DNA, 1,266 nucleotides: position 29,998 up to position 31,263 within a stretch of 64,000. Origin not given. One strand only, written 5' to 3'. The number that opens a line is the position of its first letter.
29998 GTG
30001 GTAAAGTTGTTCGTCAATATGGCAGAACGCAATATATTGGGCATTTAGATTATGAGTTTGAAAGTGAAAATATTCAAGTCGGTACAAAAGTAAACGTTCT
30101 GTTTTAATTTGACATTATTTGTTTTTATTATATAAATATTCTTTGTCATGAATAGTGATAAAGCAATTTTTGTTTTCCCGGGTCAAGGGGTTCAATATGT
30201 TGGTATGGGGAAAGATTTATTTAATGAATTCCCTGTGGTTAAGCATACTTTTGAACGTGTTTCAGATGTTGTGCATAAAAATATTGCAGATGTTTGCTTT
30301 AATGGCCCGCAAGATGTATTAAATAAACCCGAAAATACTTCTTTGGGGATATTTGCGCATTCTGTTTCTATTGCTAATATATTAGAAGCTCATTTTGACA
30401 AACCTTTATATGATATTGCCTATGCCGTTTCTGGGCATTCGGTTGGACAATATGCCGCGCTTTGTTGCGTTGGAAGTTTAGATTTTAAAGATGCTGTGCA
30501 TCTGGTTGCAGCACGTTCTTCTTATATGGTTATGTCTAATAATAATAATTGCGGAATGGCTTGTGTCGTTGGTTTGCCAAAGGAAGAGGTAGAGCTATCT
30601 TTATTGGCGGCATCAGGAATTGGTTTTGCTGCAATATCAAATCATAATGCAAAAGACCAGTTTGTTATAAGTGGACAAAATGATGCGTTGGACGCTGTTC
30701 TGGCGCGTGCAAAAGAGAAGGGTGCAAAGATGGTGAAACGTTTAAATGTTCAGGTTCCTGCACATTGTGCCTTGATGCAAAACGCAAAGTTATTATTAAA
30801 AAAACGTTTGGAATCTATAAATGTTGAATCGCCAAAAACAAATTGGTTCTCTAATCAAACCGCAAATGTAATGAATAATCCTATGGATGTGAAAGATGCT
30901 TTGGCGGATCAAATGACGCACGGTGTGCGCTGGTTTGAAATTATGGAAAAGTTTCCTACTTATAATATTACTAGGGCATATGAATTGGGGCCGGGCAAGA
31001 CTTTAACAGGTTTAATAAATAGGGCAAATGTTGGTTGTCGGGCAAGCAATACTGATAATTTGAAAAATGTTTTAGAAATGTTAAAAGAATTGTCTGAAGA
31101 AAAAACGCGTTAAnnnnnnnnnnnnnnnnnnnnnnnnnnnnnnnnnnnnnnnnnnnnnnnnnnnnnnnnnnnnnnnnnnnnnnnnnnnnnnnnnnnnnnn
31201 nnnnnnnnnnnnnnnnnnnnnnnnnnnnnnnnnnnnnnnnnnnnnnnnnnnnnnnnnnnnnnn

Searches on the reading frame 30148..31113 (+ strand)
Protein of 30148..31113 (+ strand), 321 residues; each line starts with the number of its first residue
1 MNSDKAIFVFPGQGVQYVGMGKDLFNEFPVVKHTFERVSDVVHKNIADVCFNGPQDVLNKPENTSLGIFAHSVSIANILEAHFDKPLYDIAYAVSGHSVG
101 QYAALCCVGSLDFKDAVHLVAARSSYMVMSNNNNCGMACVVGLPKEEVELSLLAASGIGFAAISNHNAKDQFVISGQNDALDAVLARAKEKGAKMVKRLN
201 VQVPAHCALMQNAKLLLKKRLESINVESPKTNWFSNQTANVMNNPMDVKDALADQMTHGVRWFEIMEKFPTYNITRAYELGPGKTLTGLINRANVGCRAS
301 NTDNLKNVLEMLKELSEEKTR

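Call 28: search_protein_families(library=pfam, proteins=[window:30148-31113:+], max_evalue=1e-8)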
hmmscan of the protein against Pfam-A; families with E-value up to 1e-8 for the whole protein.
window:30148-31113:+ (321 aa): 1 family
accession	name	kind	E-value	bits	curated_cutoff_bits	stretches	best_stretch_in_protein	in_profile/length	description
PF00698.26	Acyl_transf_1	-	4.2e-26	92.6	32.7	1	7-244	1-229/319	Acyl transferase domain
